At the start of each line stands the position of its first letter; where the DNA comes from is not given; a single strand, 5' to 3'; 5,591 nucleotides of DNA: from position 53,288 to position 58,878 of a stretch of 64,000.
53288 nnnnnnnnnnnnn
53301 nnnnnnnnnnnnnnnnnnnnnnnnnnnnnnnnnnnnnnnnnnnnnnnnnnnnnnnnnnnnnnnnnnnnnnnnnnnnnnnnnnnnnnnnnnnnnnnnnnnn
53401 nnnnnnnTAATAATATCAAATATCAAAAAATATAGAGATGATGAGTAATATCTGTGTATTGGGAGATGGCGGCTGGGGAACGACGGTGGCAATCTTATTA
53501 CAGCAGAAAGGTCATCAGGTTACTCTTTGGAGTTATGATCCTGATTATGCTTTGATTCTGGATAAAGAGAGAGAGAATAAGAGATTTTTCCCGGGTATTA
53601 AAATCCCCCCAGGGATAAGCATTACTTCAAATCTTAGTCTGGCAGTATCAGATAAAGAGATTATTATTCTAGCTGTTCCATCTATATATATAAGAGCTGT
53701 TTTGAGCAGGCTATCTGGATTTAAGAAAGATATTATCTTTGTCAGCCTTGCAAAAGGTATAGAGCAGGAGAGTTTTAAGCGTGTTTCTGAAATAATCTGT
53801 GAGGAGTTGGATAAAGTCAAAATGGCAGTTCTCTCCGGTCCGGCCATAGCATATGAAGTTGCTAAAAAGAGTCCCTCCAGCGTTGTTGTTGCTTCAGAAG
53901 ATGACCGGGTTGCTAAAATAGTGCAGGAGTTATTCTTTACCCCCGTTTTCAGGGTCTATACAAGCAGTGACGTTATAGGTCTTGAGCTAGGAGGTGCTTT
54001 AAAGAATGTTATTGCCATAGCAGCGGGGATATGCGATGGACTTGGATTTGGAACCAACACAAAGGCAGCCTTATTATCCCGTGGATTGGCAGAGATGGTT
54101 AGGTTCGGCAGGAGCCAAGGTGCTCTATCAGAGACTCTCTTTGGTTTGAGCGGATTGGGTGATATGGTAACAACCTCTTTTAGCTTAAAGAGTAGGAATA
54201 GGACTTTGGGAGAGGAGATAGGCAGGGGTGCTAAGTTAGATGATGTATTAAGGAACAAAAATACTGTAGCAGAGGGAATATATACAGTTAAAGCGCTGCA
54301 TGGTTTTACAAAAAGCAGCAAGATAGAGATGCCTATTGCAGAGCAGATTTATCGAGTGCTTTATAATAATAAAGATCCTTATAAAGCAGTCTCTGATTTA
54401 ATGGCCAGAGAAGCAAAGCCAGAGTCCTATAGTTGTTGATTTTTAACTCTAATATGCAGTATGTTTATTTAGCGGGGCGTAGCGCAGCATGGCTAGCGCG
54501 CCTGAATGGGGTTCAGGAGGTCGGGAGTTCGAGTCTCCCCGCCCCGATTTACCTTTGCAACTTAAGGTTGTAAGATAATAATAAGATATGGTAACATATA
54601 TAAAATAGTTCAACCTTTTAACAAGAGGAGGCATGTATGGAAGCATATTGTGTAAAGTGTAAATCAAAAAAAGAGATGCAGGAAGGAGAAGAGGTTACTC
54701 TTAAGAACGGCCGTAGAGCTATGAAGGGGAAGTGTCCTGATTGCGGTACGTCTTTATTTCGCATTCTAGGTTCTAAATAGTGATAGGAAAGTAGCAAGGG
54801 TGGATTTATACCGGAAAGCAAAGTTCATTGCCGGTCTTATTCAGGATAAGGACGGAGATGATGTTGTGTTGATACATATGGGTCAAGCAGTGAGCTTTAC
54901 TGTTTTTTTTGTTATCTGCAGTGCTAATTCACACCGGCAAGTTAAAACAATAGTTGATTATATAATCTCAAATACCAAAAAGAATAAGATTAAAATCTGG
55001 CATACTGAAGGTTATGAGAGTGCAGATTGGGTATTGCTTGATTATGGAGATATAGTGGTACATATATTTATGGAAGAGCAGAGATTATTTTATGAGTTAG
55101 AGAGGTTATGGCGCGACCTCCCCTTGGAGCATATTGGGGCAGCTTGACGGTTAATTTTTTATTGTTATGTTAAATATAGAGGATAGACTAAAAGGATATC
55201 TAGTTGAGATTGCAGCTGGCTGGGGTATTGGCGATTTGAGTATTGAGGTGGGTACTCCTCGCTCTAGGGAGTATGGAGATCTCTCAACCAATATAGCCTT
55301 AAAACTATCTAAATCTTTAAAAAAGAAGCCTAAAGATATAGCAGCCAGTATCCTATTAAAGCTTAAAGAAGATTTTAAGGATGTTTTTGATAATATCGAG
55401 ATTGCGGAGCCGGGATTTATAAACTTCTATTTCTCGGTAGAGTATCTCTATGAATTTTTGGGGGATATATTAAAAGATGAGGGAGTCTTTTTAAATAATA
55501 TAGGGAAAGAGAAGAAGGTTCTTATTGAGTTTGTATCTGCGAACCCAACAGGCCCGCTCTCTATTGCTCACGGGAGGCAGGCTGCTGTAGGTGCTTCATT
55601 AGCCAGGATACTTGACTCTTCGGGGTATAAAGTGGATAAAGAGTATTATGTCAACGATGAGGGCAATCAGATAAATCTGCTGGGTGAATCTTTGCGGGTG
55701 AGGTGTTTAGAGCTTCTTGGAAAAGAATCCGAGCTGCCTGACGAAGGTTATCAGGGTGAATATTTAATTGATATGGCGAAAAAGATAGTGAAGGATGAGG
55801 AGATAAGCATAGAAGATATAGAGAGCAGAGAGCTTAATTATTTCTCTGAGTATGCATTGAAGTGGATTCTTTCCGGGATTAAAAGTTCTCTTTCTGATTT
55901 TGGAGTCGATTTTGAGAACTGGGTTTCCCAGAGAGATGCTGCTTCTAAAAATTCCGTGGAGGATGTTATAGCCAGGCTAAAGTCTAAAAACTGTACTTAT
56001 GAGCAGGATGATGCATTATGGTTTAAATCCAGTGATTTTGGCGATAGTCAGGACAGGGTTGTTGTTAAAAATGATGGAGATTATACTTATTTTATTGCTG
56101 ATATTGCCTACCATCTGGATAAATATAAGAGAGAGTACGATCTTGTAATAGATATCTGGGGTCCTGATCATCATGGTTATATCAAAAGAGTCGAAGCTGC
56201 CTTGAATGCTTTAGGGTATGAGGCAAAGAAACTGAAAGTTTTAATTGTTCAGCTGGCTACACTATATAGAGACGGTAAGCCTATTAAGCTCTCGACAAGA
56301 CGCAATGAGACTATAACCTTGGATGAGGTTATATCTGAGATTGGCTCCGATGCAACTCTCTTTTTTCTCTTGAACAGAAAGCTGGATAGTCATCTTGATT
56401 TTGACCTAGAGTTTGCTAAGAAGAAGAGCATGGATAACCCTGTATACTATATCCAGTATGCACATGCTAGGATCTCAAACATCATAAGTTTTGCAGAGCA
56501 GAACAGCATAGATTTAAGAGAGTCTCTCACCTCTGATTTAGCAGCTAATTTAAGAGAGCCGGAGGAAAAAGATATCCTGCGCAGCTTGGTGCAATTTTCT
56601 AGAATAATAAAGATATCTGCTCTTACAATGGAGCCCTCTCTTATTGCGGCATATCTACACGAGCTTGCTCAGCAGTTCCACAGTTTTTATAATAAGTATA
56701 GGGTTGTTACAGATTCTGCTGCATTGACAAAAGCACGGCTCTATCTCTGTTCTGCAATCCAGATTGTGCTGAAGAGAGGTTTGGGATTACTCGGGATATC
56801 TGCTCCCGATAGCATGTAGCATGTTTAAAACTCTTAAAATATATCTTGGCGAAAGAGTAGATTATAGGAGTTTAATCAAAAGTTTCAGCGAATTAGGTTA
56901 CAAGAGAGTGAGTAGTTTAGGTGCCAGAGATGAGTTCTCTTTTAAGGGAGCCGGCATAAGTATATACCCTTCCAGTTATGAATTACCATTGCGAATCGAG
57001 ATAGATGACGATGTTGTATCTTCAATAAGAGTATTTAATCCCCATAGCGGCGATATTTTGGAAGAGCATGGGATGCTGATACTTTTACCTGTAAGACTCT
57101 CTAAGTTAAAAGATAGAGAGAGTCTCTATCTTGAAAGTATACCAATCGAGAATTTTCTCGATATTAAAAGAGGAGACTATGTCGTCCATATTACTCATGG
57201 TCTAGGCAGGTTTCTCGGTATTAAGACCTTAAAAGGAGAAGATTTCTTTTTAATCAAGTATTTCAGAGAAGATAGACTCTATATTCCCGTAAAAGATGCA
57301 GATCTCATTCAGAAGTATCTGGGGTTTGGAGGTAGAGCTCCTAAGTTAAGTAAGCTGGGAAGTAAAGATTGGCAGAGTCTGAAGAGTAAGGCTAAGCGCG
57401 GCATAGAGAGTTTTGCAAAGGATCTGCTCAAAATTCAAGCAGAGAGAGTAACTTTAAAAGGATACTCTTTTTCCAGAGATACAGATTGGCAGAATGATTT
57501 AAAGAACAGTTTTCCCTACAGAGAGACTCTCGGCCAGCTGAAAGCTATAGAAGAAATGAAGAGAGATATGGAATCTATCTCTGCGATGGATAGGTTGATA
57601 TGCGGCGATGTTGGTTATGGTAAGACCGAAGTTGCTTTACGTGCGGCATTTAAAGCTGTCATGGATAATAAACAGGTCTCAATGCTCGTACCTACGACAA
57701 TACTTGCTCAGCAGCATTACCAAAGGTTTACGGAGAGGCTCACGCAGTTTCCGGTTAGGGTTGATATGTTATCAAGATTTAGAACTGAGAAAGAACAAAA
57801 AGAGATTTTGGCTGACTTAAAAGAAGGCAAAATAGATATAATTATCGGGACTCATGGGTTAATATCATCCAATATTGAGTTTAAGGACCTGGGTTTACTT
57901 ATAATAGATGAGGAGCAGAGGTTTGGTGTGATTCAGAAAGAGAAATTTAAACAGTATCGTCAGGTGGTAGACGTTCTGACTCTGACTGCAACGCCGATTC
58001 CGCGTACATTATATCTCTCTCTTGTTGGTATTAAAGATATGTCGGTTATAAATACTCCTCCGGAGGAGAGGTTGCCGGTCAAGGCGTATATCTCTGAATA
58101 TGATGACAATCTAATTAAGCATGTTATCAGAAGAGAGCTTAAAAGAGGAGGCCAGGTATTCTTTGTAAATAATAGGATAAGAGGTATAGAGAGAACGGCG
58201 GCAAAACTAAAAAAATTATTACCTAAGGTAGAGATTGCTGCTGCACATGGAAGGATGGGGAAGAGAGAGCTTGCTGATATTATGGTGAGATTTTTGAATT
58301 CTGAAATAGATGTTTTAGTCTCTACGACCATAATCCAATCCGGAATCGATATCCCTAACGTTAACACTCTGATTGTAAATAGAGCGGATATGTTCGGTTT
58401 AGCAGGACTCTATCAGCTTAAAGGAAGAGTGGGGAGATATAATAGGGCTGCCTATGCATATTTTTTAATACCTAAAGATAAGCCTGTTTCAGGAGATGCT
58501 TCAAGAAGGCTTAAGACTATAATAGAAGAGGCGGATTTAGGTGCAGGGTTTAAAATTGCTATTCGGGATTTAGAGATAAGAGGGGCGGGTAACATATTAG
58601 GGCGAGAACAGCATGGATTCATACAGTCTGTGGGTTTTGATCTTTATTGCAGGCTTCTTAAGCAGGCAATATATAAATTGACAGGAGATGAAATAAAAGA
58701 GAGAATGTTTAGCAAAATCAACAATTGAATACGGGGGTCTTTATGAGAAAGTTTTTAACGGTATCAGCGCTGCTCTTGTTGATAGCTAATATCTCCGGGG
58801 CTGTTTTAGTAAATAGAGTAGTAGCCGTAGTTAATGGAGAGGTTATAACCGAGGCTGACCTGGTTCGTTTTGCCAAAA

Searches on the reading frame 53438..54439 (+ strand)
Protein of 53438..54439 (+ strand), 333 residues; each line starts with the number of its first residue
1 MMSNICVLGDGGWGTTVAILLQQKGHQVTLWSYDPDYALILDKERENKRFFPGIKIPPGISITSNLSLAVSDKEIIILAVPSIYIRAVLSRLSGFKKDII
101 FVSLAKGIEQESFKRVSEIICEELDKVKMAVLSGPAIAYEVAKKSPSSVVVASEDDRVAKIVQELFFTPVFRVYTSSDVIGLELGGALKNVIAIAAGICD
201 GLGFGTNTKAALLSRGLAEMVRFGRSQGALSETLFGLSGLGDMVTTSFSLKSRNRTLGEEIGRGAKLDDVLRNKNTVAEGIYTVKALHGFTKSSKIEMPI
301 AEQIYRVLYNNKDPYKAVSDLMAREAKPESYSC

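Call 19: search_protein_families(library=pfam, proteins=[window:53438-54439:+], max_evalue=0.001)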
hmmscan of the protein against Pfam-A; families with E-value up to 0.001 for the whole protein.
window:53438-54439:+ (333 aa): 5 families
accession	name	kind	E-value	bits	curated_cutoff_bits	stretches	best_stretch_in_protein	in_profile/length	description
PF07479.19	NAD_Gly3P_dh_C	-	1.4e-54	184.6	25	1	178-318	1-141/142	NAD-dependent glycerol-3-phosphate dehydrogenase C-terminus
PF01210.29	NAD_Gly3P_dh_N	-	1e-46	159.2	23.1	1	4-158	1-157/158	NAD-dependent glycerol-3-phosphate dehydrogenase N-terminus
PF20618.3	GPD_NAD_C_bact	-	8.4e-18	65.1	27.6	1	238-304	1-66/66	Bacterial GPD, NAD-dependent C-terminal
PF03807.23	F420_oxidored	-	3.3e-07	31.2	21.6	1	5-106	2-93/94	NADP oxidoreductase coenzyme F420-dependent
PF02558.23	ApbA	-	0.00019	21.5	22.2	1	5-95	1-89/150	Ketopantoate reductase PanE/ApbA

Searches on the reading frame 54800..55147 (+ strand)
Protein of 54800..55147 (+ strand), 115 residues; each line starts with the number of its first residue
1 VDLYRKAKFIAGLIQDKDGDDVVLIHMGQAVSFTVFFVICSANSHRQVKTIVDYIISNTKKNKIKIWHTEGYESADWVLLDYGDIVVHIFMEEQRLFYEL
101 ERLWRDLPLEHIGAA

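Call 19: search_protein_families(library=pfam, proteins=[window:54800-55147:+], max_evalue=0.001)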
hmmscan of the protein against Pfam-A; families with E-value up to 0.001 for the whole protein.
window:54800-55147:+ (115 aa): 1 family
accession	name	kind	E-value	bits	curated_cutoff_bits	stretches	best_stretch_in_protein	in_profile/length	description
PF02410.21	RsfS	-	2.1e-31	108.5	21.6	1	10-104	3-98/98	Ribosomal silencing factor during starvation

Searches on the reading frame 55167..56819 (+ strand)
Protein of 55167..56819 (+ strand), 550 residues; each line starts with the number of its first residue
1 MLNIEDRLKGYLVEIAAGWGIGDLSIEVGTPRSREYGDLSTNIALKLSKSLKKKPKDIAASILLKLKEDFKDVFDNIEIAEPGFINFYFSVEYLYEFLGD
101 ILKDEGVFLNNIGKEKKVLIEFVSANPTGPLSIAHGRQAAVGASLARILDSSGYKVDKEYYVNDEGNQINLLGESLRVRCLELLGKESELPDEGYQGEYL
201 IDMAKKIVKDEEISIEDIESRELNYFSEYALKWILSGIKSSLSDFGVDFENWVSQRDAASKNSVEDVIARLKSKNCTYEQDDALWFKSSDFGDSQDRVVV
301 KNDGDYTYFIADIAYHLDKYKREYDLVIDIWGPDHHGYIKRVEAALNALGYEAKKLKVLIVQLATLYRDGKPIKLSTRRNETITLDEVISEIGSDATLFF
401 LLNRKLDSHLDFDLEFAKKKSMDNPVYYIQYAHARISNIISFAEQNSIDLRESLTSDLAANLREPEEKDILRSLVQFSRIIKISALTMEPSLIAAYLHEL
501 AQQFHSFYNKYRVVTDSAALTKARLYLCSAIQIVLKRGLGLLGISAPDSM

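Call 20: search_protein_families(library=pfam, proteins=[window:55167-56819:+], max_evalue=0.01)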
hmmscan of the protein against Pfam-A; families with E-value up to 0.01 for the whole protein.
window:55167-56819:+ (550 aa): 4 families
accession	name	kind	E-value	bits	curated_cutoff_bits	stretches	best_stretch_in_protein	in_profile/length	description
PF05746.21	DALR_1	-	1.6e-32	112.5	22.3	1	429-550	1-117/117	DALR anticodon binding domain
PF00750.26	tRNA-synt_1d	-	2e-23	83.4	23.3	1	101-392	5-298/349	tRNA synthetases class I (R), catalytic domain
PF03485.21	Arg_tRNA_synt_N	-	8.1e-18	65.3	21.5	1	23-89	21-85/85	Arginyl tRNA synthetase N terminal domain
PF09334.17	tRNA-synt_1g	-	0.0048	16.1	20.1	0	236-291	72-127/391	tRNA synthetases class I (M)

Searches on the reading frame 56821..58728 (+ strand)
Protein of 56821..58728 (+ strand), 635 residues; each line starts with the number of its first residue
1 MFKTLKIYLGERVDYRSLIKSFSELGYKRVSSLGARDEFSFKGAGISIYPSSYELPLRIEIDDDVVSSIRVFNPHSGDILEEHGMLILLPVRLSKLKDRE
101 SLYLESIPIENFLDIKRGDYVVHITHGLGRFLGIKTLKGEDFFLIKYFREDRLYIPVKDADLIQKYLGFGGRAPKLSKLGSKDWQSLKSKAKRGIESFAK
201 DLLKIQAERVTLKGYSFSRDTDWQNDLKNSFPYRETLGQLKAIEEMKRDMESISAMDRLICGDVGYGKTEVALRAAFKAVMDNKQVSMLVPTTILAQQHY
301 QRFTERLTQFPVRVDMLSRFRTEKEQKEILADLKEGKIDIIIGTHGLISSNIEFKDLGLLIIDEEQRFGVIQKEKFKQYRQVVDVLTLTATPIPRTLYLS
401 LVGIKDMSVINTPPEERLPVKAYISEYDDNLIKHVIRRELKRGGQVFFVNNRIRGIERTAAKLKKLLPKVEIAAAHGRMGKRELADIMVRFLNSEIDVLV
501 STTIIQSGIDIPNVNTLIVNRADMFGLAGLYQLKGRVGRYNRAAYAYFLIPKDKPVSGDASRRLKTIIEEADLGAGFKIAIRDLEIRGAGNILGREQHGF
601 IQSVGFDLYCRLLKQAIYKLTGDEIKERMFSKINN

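Call 20: search_protein_families(library=pfam, proteins=[window:56821-58728:+], max_evalue=0.01)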
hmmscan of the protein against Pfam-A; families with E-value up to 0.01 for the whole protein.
window:56821-58728:+ (635 aa): 6 families
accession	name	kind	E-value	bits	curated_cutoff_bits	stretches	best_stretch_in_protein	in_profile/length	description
PF00270.35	DEAD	-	3.7e-25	89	26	1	239-396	4-163/167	DEAD/DEAH box helicase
PF00271.37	Helicase_C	-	1.8e-21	76.9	23.5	1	435-540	9-109/110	Helicase conserved C-terminal domain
PF02559.22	CarD_TRCF_RID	-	7.1e-16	58.5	23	1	116-167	2-57/57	CarD-like/TRCF RID domain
PF17757.6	UvrB_inter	-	2e-14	53.9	22.9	1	5-91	1-88/91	UvrB interaction domain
PF04851.21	ResIII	-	1.8e-08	34.9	22.5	1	239-392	8-162/164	Type III restriction enzyme, res subunit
PF22590.2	Cas3-like_C_2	-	6.5e-05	23.6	27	1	443-541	2-105/106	CRISPR-associated nuclease/helicase Cas3, C-terminal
